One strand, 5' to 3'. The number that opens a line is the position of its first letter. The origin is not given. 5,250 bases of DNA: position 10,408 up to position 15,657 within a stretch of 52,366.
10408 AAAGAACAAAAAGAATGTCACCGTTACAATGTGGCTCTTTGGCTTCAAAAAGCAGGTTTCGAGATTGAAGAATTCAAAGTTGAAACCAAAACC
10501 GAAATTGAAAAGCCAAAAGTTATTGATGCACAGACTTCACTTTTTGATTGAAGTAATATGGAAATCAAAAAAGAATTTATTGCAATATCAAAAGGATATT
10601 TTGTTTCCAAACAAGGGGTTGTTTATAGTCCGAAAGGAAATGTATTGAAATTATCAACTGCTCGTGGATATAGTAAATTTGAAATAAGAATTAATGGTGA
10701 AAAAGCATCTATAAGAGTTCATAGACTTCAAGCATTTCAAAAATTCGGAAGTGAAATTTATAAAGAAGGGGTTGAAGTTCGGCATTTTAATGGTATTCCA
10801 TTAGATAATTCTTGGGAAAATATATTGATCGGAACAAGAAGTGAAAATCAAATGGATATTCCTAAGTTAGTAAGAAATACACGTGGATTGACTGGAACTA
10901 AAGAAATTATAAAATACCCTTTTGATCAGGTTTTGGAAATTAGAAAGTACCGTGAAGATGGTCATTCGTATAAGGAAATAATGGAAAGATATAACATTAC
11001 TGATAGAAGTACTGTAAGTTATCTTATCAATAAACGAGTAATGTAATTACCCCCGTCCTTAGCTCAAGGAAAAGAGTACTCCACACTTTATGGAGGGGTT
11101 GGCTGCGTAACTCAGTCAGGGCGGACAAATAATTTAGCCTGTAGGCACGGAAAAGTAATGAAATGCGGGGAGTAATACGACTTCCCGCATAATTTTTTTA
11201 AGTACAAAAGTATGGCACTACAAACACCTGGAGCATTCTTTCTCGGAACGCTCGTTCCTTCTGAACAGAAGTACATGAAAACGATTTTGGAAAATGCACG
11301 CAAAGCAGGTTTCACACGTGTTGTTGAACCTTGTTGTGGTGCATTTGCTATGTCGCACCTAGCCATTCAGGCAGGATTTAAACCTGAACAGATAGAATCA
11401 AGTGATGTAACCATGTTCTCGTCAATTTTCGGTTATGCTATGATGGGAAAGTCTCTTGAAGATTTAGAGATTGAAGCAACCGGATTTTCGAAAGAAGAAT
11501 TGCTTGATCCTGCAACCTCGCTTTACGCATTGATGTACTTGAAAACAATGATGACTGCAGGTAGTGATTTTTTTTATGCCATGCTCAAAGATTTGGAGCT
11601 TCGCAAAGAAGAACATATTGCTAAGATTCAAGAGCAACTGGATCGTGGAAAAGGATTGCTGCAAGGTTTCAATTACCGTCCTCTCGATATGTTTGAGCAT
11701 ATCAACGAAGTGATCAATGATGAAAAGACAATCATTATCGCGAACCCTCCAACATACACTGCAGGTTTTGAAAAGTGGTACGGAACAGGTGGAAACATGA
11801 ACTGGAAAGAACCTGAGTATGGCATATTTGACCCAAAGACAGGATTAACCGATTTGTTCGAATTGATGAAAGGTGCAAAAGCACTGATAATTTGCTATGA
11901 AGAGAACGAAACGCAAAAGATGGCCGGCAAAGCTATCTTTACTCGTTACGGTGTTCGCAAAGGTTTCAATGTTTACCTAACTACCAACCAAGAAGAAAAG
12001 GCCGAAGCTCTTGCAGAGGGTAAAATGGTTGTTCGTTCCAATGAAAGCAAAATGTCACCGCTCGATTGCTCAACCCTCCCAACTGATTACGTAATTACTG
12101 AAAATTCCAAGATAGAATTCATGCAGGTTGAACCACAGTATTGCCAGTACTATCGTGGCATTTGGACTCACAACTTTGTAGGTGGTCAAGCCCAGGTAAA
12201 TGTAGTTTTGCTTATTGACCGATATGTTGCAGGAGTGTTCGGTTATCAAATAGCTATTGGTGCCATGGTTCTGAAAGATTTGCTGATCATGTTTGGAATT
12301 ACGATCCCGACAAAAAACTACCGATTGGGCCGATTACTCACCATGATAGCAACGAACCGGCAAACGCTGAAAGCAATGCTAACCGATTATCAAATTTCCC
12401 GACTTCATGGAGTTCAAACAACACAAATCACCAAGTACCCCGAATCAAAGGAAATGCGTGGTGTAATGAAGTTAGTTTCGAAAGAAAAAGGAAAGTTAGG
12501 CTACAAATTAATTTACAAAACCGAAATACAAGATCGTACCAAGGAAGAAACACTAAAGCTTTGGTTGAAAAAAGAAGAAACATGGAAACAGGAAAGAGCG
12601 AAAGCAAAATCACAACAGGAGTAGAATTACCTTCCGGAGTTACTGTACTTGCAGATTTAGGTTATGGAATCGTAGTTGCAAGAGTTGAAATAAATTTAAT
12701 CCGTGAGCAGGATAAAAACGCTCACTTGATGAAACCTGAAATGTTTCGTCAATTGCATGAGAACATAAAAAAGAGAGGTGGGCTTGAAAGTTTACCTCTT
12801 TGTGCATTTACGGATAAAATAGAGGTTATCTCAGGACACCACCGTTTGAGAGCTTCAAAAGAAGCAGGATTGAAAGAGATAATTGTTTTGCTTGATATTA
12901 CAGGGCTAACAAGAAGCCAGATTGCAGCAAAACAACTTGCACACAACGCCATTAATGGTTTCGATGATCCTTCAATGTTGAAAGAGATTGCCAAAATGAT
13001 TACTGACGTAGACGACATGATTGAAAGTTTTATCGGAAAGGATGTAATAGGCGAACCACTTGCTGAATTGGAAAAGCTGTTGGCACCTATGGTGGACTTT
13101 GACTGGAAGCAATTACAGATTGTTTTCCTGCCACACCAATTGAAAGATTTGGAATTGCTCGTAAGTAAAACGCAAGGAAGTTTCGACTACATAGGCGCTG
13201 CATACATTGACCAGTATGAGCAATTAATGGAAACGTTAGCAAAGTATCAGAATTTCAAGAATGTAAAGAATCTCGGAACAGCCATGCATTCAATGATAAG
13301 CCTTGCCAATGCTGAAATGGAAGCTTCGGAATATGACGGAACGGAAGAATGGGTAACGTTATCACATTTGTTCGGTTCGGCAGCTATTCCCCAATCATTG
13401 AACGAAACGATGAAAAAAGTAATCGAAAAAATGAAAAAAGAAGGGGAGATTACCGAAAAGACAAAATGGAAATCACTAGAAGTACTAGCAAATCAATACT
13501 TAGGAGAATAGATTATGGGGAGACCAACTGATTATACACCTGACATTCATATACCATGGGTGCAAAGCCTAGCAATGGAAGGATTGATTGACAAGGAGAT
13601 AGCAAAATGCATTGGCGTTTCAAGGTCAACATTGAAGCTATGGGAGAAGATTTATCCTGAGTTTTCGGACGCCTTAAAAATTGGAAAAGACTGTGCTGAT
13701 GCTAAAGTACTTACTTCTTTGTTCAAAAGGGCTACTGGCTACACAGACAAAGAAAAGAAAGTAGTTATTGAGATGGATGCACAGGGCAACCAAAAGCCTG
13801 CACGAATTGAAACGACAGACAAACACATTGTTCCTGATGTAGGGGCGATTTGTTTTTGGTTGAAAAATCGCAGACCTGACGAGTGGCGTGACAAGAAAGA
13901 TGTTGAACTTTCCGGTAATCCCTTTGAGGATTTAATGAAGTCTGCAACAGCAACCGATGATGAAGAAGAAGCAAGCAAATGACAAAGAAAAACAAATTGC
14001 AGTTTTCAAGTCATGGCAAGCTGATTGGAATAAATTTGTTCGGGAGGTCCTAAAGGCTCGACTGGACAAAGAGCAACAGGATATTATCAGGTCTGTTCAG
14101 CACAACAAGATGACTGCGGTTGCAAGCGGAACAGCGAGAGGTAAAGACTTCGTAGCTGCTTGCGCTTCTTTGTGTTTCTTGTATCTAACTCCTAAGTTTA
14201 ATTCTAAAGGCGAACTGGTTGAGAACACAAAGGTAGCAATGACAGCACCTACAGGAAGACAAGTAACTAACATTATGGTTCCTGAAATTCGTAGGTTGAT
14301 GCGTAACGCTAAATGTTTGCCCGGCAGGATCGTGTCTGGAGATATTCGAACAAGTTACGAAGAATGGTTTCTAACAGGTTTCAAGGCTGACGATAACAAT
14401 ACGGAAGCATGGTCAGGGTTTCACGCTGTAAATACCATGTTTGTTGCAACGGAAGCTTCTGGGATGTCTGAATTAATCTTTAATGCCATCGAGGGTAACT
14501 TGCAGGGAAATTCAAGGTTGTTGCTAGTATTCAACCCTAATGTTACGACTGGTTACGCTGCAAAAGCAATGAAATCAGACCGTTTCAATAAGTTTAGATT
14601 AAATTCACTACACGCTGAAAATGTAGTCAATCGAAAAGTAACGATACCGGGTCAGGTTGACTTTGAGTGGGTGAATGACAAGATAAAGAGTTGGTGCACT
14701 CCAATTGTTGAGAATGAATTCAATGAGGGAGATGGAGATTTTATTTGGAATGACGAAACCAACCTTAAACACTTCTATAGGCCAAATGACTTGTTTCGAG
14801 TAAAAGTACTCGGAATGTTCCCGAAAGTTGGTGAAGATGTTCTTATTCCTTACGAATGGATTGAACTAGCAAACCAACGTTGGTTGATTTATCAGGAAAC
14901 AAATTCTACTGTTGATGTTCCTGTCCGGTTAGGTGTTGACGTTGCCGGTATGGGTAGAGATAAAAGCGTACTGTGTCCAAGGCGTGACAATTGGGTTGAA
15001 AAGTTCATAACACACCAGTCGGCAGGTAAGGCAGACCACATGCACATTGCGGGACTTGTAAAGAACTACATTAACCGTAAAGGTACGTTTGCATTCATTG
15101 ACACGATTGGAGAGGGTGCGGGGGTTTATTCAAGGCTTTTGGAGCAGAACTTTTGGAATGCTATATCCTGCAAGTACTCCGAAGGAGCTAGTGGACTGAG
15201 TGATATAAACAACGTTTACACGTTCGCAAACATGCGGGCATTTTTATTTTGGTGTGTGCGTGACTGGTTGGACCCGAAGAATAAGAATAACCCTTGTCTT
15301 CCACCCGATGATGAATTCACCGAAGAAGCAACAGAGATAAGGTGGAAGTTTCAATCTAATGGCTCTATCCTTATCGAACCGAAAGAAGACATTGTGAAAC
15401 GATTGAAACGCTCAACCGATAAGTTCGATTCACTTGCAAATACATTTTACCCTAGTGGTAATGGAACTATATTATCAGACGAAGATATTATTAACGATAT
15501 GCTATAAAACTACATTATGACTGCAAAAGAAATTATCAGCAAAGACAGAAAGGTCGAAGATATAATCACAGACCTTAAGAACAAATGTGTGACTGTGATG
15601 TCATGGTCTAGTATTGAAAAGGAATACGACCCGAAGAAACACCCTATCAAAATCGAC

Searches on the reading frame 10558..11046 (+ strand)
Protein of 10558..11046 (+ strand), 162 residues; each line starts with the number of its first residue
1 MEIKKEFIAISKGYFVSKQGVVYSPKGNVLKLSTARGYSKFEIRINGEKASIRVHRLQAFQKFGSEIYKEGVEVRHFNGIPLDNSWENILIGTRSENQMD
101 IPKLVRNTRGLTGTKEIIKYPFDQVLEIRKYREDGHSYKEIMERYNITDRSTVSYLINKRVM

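Call 12: search_protein_families(library=pfam, max_evalue=0.01, proteins=[window:10558-11046:+])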
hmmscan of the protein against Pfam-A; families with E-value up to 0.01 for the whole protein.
window:10558-11046:+ (162 aa): 2 families
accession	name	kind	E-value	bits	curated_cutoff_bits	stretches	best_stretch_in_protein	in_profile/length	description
PF13392.12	HNH_3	-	1.2e-09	38.1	24.8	1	53-99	2-46/46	HNH endonuclease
PF13518.12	HTH_28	-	0.00058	20.3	25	1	129-159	7-35/52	Helix-turn-helix domain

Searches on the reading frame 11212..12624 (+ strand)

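Call 82: search_protein_families(library=pfam, max_evalue=0.001, proteins=[window:11212-12624:+])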
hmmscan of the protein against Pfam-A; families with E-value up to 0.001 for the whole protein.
window:11212-12624:+ (470 aa): 2 families
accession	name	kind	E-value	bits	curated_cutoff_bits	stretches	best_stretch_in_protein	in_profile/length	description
PF22555.1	DAM-like-phage1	-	1.2e-66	225.3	27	1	10-280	1-273/274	Phage DNA Adenine Methylase-like domain 1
PF22559.2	GNAT-phage-like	-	2.5e-38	131.9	27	1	298-455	1-163/164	Phage GNAT-like domain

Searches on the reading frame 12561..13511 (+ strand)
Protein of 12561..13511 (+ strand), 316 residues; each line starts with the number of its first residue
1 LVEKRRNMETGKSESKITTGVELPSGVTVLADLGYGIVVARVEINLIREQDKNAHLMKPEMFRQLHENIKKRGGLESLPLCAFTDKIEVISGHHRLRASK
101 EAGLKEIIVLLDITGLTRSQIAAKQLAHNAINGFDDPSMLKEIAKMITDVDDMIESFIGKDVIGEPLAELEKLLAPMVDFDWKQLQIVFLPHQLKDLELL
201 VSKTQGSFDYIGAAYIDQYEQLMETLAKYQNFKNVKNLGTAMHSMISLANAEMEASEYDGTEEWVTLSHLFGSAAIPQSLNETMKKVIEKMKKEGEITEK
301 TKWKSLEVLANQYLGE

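Call 82: search_protein_families(library=pfam, max_evalue=0.001, proteins=[window:12561-13511:+])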
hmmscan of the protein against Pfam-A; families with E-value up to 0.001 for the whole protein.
window:12561-13511:+ (316 aa): 1 family
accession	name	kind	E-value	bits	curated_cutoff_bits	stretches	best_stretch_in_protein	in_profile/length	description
PF02195.25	ParB_N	-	0.00011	22.7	26.3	1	42-110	6-76/95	ParB N-terminal domain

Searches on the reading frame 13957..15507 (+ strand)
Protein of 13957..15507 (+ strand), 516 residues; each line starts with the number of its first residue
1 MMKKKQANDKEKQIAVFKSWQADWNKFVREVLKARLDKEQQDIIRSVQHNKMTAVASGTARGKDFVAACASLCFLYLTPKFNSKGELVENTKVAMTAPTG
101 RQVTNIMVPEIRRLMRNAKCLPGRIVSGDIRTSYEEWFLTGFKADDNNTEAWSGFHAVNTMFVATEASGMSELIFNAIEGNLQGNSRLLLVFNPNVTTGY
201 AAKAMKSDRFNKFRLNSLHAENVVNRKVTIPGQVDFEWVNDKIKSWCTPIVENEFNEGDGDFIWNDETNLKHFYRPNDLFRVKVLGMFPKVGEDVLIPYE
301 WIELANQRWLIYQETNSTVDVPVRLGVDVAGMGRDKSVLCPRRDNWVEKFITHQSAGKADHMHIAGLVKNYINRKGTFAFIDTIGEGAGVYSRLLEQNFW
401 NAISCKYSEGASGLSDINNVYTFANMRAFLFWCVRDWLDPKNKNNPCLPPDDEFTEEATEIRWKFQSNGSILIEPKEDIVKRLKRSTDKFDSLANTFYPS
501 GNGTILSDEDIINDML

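Call 24: find_related_loci(query=window:13957-15507:+, collection=viral_contigs, flank=10000)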
Query window:13957-15507:+ (516 aa) in viral_contigs; peptide patterns used: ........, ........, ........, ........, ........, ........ (x = any residue, [..] = any of these).
11 stretches matched a pattern; 8 encode a relative of the query (tblastn E <= 1e-3); 8 distinct loci.
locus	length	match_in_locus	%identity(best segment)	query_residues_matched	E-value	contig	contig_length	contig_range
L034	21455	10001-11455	73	4-499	0e+0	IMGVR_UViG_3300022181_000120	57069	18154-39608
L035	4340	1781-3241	71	1-499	0e+0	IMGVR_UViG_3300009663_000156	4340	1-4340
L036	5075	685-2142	71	1-498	0e+0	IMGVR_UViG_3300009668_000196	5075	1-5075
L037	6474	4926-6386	70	3-499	0e+0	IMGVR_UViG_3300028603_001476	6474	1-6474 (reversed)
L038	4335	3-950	96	201-516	0e+0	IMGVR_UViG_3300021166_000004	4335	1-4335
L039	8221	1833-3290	60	8-500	0e+0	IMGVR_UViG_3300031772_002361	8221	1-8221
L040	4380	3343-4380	73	1-357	4e-180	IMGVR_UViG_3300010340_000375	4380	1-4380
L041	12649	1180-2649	60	17-511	0e+0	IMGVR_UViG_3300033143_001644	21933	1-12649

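Call 82: search_protein_families(library=pfam, max_evalue=0.001, proteins=[window:13957-15507:+])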
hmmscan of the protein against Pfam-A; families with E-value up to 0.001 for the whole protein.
window:13957-15507:+ (516 aa): 0 families
